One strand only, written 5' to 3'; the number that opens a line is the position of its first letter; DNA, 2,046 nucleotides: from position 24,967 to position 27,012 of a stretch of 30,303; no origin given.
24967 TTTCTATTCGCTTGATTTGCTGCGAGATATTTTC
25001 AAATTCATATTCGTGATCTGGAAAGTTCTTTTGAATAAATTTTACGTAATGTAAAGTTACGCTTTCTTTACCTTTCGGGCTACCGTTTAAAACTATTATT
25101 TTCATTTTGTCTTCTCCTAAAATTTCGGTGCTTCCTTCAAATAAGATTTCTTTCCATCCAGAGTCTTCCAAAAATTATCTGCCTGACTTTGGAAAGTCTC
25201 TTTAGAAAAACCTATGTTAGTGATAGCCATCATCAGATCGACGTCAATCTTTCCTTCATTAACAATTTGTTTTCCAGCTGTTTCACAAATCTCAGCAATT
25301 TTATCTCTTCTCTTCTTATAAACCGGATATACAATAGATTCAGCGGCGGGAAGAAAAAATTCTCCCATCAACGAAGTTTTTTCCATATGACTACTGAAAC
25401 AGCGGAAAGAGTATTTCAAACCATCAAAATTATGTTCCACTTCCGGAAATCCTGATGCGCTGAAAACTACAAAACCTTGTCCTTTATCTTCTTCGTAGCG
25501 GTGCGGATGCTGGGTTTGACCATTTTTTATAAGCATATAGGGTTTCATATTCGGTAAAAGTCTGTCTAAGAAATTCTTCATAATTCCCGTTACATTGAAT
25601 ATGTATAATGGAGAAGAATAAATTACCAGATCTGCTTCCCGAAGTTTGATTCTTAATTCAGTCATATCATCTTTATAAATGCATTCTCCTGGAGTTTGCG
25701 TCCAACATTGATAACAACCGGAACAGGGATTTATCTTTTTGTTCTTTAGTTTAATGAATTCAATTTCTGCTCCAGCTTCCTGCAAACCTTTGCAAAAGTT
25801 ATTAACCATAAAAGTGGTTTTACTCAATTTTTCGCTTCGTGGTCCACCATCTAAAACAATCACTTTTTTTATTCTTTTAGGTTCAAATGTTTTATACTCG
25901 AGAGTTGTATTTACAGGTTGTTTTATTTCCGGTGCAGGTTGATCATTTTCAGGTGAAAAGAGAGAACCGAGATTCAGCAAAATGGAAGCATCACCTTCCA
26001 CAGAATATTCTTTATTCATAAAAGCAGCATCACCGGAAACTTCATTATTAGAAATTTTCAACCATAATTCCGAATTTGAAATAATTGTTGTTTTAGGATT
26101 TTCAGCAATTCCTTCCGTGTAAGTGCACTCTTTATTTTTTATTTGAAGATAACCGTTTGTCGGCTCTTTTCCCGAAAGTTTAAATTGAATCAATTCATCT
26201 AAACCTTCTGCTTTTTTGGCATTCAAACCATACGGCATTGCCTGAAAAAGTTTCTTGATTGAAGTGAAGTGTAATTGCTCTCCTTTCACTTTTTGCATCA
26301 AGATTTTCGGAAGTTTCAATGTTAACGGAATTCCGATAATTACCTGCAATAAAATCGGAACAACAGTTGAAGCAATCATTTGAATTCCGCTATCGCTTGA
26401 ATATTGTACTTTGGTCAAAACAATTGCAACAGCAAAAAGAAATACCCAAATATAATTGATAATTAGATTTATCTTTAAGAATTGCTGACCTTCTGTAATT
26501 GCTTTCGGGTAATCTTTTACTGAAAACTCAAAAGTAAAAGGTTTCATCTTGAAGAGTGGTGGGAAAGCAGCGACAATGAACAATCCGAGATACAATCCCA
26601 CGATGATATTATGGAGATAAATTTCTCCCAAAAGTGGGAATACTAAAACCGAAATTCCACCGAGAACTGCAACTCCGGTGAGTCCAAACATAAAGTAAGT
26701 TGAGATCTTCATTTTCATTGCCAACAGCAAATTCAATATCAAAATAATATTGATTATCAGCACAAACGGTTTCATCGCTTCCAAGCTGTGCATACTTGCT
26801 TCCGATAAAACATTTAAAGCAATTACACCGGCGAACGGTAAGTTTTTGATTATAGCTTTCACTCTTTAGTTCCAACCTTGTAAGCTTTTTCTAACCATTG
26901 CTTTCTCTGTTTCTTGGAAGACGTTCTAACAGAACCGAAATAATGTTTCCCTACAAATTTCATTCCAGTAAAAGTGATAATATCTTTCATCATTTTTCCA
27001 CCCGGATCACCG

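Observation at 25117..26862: Unusual three-part fusion: polytopic membrane domain + SCP2 lipid-carrier domain + iron-sulfur-flavoprotein-like domain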

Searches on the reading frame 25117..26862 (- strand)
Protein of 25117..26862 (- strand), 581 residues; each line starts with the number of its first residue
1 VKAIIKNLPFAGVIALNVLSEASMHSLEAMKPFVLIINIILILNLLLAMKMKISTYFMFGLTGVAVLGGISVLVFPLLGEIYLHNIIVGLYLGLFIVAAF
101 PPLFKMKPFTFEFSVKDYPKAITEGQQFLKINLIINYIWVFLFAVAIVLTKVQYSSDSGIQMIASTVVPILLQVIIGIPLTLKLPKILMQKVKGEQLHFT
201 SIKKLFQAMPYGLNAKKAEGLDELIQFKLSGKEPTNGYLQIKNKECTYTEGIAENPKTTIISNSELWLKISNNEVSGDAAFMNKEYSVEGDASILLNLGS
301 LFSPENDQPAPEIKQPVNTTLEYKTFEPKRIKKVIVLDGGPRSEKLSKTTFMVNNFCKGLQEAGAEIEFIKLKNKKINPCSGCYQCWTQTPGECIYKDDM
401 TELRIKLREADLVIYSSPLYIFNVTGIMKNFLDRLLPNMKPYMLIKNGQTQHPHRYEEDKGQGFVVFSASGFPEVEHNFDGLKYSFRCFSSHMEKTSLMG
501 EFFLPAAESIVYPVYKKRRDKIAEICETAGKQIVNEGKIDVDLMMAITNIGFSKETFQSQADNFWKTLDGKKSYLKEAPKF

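Call 3: search_protein_families(library=pfam, proteins=[window:25117-26862:-], max_evalue=0.01)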
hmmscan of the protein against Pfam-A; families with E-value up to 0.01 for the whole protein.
window:25117-26862:- (581 aa): 4 families
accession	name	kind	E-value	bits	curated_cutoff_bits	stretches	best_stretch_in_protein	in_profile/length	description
PF03358.20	FMN_red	-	8.5e-18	64.8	24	1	333-436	2-97/152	NADPH-dependent FMN reductase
PF02525.22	Flavodoxin_2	-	1.4e-11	44.9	27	1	332-474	1-138/198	Flavodoxin-like fold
PF02036.22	SCP2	-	3.9e-10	40.4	21.3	1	213-302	11-100/101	SCP-2 sterol transfer family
PF14864.11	Alkyl_sulf_C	-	7.9e-06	26.5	27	1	198-303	9-114/125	Alkyl sulfatase C-terminal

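Call 4: search_protein_families(library=ncbifam, proteins=[window:25117-26862:-], max_evalue=0.01)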
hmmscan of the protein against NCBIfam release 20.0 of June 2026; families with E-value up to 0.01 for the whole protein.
window:25117-26862:- (581 aa): 4 families
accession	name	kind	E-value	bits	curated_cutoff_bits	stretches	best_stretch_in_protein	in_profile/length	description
NF002370.0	PRK01355.1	subfamily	3.3e-07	30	143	1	331-436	1-104/199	FMN-dependent NADH-azoreductase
NF007280.0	PRK09739.1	equivalog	1.7e-06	27.8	162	1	332-436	4-106/199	NAD(P)H oxidoreductase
TIGR03567.1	FMN_reduc_SsuE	equivalog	4e-05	23.6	164.05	1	333-437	1-92/171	NADPH-dependent FMN reductase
NF002044.1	PRK00871.1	equivalog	0.0067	15.8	210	0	399-500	44-136/170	glutathione-regulated potassium-efflux system oxidoreductase KefF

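Call 8: find_homologous_proteins(query=window:25117-26862:-)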
Query window:25117-26862:- (581 aa): 261 proteins with E <= 0.001 among 8000 candidates; the best 120 are listed.
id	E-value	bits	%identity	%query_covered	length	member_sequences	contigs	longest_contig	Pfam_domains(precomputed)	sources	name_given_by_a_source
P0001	0.0e+0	1304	100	100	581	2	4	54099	PF14864.12,PF02525.23,PF03358.21,PF02036.23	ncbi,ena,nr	ncbi:MAG: NAD(P)H-dependent oxidoreductase [Candidatus Cloacimonetes bacterium]|nr:NAD(P)H-dependent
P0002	0.0e+0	1171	89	100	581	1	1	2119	PF14864.12,PF02525.23,PF03358.21,PF02036.23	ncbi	-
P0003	0.0e+0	1160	88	100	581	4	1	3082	PF02525.23,PF03358.21,PF02036.23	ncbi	-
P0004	0.0e+0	1145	87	100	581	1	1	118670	PF14864.12,PF02525.23,PF03358.21,PF02036.23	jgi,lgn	jgi:multimeric flavodoxin WrbA/putative sterol carrier protein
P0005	0.0e+0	1142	87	100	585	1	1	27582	PF14864.12,PF02525.23,PF03358.21,PF02036.23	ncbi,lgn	-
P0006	0.0e+0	1142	88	100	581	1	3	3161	PF02525.23,PF03358.21,PF02036.23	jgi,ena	jgi:putative NADPH-quinone reductase/putative sterol carrier protein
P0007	0.0e+0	1123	85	100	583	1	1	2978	PF14864.12,PF02525.23,PF03358.21,PF02036.23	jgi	-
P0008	0.0e+0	1113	84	100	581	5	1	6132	PF02525.23,PF03358.21,PF02036.23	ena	-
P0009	0.0e+0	1090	82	100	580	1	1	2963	PF02525.23,PF03358.21,PF02036.23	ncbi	-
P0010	5.6e-288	974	86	85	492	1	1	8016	PF14864.12,PF02525.23,PF03358.21,PF02036.23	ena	-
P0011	1.1e-276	937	70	99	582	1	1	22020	PF02525.23,PF03358.21,PF02036.23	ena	-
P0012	3.3e-252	856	62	100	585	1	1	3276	PF02525.23,PF03358.21,PF02036.23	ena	-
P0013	1.4e-251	854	62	100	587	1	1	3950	PF02525.23,PF03358.21,PF02036.23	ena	-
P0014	1.8e-251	854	60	100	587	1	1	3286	PF02525.23,PF03358.21,PF02036.23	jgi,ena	-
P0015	7.8e-251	852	60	100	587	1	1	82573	PF02525.23,PF03358.21,PF02036.23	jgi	-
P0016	2.5e-250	850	61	100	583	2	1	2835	PF02525.23,PF03358.21,PF02036.23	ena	-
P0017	3.7e-250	849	60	100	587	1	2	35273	PF02525.23,PF03358.21,PF02036.23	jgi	-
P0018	6.5e-250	849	61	100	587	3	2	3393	PF02525.23,PF03358.21,PF02036.23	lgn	-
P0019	7.2e-250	849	62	100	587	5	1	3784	PF02525.23,PF03358.21,PF02036.23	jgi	jgi:putative sterol carrier protein/putative NADPH-quinone reductase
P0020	3.4e-249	846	61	100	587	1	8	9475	PF02525.23,PF03358.21,PF02036.23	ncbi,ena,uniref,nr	ncbi:MAG: NAD(P)H-dependent oxidoreductase [Desulfobacterales bacterium]|uniref:NAD(P)H-dependent ox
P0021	3.6e-249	846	61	100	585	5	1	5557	PF02525.23,PF03358.21,PF02036.23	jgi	-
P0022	5.1e-249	846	61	100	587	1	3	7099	PF02525.23,PF03358.21,PF02036.23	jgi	-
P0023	6.1e-249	845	60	100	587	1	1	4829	PF02525.23,PF03358.21,PF02036.23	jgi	-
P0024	6.5e-249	845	61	100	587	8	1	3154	PF02525.23,PF03358.21,PF02036.23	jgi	-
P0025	6.6e-249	845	60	100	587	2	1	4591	PF02525.23,PF03358.21,PF02036.23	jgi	-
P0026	9.0e-249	845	60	100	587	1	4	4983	PF02525.23,PF03358.21,PF02036.23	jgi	-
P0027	1.1e-248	845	61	100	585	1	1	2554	PF02525.23,PF03358.21,PF02036.23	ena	-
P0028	1.3e-248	844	60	100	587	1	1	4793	PF02525.23,PF03358.21,PF02036.23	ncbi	-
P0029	1.5e-248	844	61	100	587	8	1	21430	PF02525.23,PF03358.21,PF02036.23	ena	-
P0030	2.7e-248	843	61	100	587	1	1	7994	PF02525.23,PF03358.21,PF02036.23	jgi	-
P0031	7.5e-248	842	60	100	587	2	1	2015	PF02525.23,PF03358.21,PF02036.23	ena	-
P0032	7.8e-248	842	60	100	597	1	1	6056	PF02525.23,PF03358.21,PF02036.23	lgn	-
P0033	2.2e-247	840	61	100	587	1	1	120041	PF02525.23,PF03358.21,PF02036.23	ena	-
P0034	2.3e-247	840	60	100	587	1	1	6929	PF02525.23,PF03358.21,PF02036.23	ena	-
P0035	2.4e-247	840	60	100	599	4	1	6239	PF02525.23,PF03358.21,PF02036.23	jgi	-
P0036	3.6e-247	840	60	100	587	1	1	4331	PF02525.23,PF03358.21,PF02036.23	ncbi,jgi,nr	ncbi:MAG: NAD(P)H-dependent oxidoreductase [Deltaproteobacteria bacterium]|nr:NAD(P)H-dependent oxid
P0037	4.0e-247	839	60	100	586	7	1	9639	PF02525.23,PF03358.21,PF02036.23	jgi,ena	-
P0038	4.7e-247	839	60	100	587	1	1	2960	PF02525.23,PF03358.21,PF02036.23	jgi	-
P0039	8.1e-247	838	61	100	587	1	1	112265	PF02525.23,PF03358.21,PF02036.23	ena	-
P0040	8.7e-247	838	59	100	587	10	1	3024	PF02525.23,PF03358.21,PF02036.23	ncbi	-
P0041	1.1e-246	838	60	100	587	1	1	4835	PF02525.23,PF03358.21,PF02036.23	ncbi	-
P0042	1.1e-246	838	60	100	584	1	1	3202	PF02525.23,PF03358.21,PF02036.23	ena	-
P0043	1.1e-246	838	61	100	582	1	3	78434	PF02525.23,PF03358.21,PF02036.23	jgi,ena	jgi:putative NADPH-quinone reductase/putative sterol carrier protein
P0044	1.6e-246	837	59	100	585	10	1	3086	PF02525.23,PF03358.21,PF02036.23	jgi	jgi:putative NADPH-quinone reductase/putative sterol carrier protein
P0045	4.7e-246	836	59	100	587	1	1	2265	PF02525.23,PF03358.21,PF02036.23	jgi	-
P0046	5.1e-246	836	59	100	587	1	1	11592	PF02525.23,PF03358.21,PF02036.23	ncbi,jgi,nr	ncbi:MAG: NAD(P)H-dependent oxidoreductase [Deltaproteobacteria bacterium]|nr:NAD(P)H-dependent oxid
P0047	7.0e-246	835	59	100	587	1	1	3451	PF02525.23,PF03358.21,PF02036.23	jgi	-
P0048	1.1e-245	835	59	100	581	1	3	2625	PF02525.23,PF03358.21,PF02036.23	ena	-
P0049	1.5e-245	834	59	100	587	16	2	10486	PF02525.23,PF03358.21,PF02036.23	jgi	jgi:putative NADPH-quinone reductase/putative sterol carrier protein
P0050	1.6e-245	834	60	99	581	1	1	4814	PF02525.23,PF03358.21,PF02036.23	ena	-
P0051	7.5e-245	832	59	100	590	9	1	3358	PF02525.23,PF03358.21,PF02036.23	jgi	jgi:putative sterol carrier protein/putative NADPH-quinone reductase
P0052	2.2e-244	830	60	100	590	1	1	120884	PF02525.23,PF03358.21,PF02036.23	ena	-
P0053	2.3e-244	830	59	100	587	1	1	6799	PF02525.23,PF03358.21,PF02036.23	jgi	-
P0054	3.9e-244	830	60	100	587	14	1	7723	PF02525.23,PF03358.21,PF02036.23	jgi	-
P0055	6.2e-244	829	60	100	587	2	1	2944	PF02525.23,PF03358.21,PF02036.23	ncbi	-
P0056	8.8e-244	828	60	100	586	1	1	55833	PF02525.23,PF03358.21,PF02036.23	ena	-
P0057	7.1e-243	825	59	100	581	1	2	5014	PF02525.23,PF03358.21,PF02036.23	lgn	-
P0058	4.4e-242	823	59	100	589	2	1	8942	PF02525.23,PF03358.21,PF02036.23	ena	-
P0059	5.8e-242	822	60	100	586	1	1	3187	PF02525.23,PF03358.21,PF02036.23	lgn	-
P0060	9.2e-242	822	59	100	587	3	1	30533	PF02525.23,PF03358.21,PF02036.23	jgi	-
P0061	8.3e-241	819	58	99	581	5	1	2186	PF02525.23,PF03358.21,PF02036.23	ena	-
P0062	9.7e-241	818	58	100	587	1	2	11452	PF02525.23,PF03358.21,PF02036.23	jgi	-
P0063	1.3e-240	818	59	100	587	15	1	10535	PF02525.23,PF03358.21,PF02036.23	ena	-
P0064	2.3e-240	817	59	100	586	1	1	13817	PF02525.23,PF03358.21,PF02036.23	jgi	-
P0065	5.2e-240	816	58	100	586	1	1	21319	PF14864.12,PF02525.23,PF03358.21,PF02036.23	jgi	-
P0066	6.5e-240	816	59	100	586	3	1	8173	PF02525.23,PF03358.21,PF02036.23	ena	-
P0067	6.6e-239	812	62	93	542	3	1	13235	PF02525.23,PF03358.21,PF02036.23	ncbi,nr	ncbi:MAG: NAD(P)H-dependent oxidoreductase [Deltaproteobacteria bacterium]|nr:NAD(P)H-dependent oxid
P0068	8.8e-239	812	59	100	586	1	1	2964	PF02525.23,PF03358.21,PF02036.23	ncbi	-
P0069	1.9e-238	811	57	100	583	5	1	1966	PF02525.23,PF03358.21,PF02036.23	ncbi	-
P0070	2.2e-238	811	58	100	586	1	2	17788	PF02525.23,PF03358.21,PF02036.23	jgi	-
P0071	3.3e-238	810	59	100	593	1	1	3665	PF02525.23,PF03358.21,PF02036.23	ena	-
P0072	2.1e-237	807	58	100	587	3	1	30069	PF02525.23,PF03358.21,PF02036.23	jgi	jgi:multimeric flavodoxin WrbA/putative sterol carrier protein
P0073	3.4e-237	807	59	100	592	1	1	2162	PF02525.23,PF03358.21,PF02036.23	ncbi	-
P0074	3.8e-237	807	58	100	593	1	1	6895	PF02525.23,PF03358.21,PF02036.23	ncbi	-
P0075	4.6e-237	806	58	100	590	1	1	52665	PF02525.23,PF03358.21,PF02036.23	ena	-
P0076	5.3e-237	806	59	100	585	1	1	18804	PF02525.23,PF03358.21,PF02036.23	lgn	-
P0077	2.0e-236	804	59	100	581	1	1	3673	PF02525.23,PF03358.21,PF02036.23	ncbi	-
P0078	2.7e-236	804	61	98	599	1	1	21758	PF02525.23,PF03358.21,PF02036.23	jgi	jgi:multimeric flavodoxin WrbA/putative sterol carrier protein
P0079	9.8e-236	802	58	100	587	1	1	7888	PF02525.23,PF03358.21,PF02036.23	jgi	-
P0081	9.2e-235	799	58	100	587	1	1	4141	PF02525.23,PF03358.21,PF02036.23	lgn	-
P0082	4.5e-234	796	58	100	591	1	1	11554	PF02525.23,PF03358.21,PF02036.23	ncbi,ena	-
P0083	1.0e-233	795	58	100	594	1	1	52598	PF02525.23,PF03358.21,PF02036.23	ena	-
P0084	2.1e-233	794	62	92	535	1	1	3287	PF02525.23,PF03358.21,PF02036.23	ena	-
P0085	8.5e-233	792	59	100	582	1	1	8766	PF02525.23,PF03358.21,PF02036.23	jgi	-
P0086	3.7e-232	790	61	100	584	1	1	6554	PF02525.23,PF03358.21,PF02036.23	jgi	-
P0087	1.1e-231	789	58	100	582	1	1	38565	PF02525.23,PF03358.21,PF02036.23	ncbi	-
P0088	1.5e-231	788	57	100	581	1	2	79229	PF02525.23,PF03358.21,PF02036.23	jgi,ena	jgi:putative NADPH-quinone reductase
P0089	4.3e-231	787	57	100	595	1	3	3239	PF02525.23,PF03358.21,PF02036.23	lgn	-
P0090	1.6e-230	785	57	100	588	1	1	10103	PF02525.23,PF03358.21,PF02036.23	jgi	-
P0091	9.3e-230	782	60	100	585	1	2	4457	PF02525.23,PF03358.21,PF02036.23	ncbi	-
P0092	1.4e-229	782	59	100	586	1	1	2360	PF02525.23,PF03358.21,PF02036.23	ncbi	-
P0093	3.5e-229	780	58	96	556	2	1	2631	PF02525.23,PF03358.21,PF02036.23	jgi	-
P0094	4.9e-229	780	59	100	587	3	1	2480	PF02525.23,PF03358.21,PF02036.23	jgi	-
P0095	4.9e-229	780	61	90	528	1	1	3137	PF02525.23,PF03358.21,PF02036.23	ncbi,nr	ncbi:MAG: NAD(P)H-dependent oxidoreductase, partial [Thermodesulfobacteriota bacterium]|nr:NAD(P)H-d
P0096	3.5e-228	777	59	100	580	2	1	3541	PF14864.12,PF02525.23,PF03358.21,PF02036.23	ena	-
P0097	3.5e-227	774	59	100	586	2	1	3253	PF02525.23,PF03358.21,PF02036.23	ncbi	-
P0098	1.3e-226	772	59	100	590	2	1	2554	PF14864.12,PF02525.23,PF03358.21,PF02036.23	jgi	-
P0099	1.5e-226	772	59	100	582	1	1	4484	PF02525.23,PF03358.21,PF02036.23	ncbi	-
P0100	1.6e-226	771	59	100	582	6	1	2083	PF02525.23,PF03358.21,PF02036.23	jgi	jgi:multimeric flavodoxin WrbA/putative sterol carrier protein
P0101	4.2e-226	770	58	100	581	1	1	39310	PF02525.23,PF03358.21,PF02036.23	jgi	jgi:multimeric flavodoxin WrbA/putative sterol carrier protein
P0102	4.6e-226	770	57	100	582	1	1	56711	PF02525.23,PF03358.21,PF02036.23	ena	-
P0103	2.2e-225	768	56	100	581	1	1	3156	PF02525.23,PF03358.21,PF02036.23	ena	-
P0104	2.4e-225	768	59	100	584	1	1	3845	PF02525.23,PF03358.21,PF02036.23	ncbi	-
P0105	1.2e-224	765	58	99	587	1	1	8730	PF02525.23,PF03358.21,PF02036.23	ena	-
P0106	4.0e-224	764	59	100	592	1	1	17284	PF02525.23,PF03358.21,PF02036.23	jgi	jgi:multimeric flavodoxin WrbA/putative sterol carrier protein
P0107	7.7e-224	763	58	100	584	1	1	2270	PF02525.23,PF03358.21,PF02036.23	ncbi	-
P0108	1.2e-223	762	58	100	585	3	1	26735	PF02525.23,PF03358.21,PF02036.23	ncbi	-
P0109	8.0e-223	759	59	100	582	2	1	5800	PF02525.23,PF03358.21,PF02036.23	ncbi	-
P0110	1.2e-222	759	58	100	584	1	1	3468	PF02525.23,PF03358.21,PF02036.23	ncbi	-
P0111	1.8e-222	758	62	86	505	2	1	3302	PF02525.23,PF03358.21,PF02036.23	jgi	jgi:putative NADPH-quinone reductase/putative sterol carrier protein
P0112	5.3e-222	757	58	100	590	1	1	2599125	PF14864.12,PF02525.23,PF03358.21,PF02036.23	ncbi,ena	-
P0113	1.2e-221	755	57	99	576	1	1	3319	PF02525.23,PF03358.21,PF02036.23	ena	-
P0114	1.3e-221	755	58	100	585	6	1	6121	PF02525.23,PF03358.21,PF02036.23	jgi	-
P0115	1.5e-221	755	58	100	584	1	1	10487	PF02525.23,PF03358.21,PF02036.23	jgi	jgi:putative sterol carrier protein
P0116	2.5e-221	754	58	100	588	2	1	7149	PF02525.23,PF03358.21,PF02036.23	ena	-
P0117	4.3e-221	754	56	100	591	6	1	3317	PF02525.23,PF03358.21,PF02036.23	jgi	-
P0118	6.8e-220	750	55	100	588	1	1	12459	PF02525.23,PF03358.21,PF02036.23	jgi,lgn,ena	-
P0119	1.2e-219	749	57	100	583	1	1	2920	PF02525.23,PF03358.21,PF02036.23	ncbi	-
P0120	5.1e-219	747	57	100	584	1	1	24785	PF14864.12,PF02525.23,PF03358.21,PF02036.23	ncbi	-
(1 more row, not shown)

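Call 10: search_solved_structures(query=window:25117-26862:-, max_evalue=1, show_alignments=3)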
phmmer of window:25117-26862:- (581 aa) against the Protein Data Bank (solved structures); distinct sequences matched with E-value up to 1: 18.
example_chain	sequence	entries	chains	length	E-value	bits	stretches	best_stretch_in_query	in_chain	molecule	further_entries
7d38_A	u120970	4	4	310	4.7e-12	48.6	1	352-440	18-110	Cd1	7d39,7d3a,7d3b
3cnu_A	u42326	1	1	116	8.7e-05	24.6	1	216-293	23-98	Predicted coding region AF_1534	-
3te7_A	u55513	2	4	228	8.9e-05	24.6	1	398-436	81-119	Ribosyldihydronicotinamide dehydrogenase [quinone]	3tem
3tzb_A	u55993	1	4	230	9e-05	24.5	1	398-436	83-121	Ribosyldihydronicotinamide dehydrogenase [quinone]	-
1qr2_A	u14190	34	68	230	9e-05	24.5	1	398-436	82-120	PROTEIN (QUINONE REDUCTASE TYPE 2) | NRH dehydrogenase [quinone] 2 | Ribosyldihydronicotinamide dehydrogenase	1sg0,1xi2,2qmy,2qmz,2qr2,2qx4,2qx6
1zx1_A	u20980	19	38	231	9.1e-05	24.5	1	398-436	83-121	NRH dehydrogenase [quinone] 2 | Ribosyldihydronicotinamide dehydrogenase [quinone]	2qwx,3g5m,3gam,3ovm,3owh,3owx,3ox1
3fw1_A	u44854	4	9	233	9.2e-05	24.5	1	398-436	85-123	Ribosyldihydronicotinamide dehydrogenase [quinone]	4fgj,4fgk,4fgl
5lbt_A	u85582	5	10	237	9.4e-05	24.5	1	398-436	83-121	Ribosyldihydronicotinamide dehydrogenase [quinone]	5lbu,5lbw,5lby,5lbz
2bzs_A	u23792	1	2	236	9.4e-05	24.5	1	398-436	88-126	NRH DEHYDROGENASE [QUINONE] 2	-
3o73_A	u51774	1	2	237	9.5e-05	24.5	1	398-436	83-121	Ribosyldihydronicotinamide dehydrogenase [quinone]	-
7o4d_A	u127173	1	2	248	0.0001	24.4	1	398-436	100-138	Ribosyldihydronicotinamide dehydrogenase [quinone]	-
3bn8_A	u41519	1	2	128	0.00082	21.4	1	216-293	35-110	Putative sterol carrier protein 2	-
1qrd_A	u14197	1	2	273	0.073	14.9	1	399-437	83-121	QUINONE-REDUCTASE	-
1sqs_A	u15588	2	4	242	0.077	14.9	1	398-435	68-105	conserved hypothetical protein | Hypothetical protein SP1951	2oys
1rli_A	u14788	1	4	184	0.16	13.8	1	334-439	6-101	Trp Repressor Binding Protein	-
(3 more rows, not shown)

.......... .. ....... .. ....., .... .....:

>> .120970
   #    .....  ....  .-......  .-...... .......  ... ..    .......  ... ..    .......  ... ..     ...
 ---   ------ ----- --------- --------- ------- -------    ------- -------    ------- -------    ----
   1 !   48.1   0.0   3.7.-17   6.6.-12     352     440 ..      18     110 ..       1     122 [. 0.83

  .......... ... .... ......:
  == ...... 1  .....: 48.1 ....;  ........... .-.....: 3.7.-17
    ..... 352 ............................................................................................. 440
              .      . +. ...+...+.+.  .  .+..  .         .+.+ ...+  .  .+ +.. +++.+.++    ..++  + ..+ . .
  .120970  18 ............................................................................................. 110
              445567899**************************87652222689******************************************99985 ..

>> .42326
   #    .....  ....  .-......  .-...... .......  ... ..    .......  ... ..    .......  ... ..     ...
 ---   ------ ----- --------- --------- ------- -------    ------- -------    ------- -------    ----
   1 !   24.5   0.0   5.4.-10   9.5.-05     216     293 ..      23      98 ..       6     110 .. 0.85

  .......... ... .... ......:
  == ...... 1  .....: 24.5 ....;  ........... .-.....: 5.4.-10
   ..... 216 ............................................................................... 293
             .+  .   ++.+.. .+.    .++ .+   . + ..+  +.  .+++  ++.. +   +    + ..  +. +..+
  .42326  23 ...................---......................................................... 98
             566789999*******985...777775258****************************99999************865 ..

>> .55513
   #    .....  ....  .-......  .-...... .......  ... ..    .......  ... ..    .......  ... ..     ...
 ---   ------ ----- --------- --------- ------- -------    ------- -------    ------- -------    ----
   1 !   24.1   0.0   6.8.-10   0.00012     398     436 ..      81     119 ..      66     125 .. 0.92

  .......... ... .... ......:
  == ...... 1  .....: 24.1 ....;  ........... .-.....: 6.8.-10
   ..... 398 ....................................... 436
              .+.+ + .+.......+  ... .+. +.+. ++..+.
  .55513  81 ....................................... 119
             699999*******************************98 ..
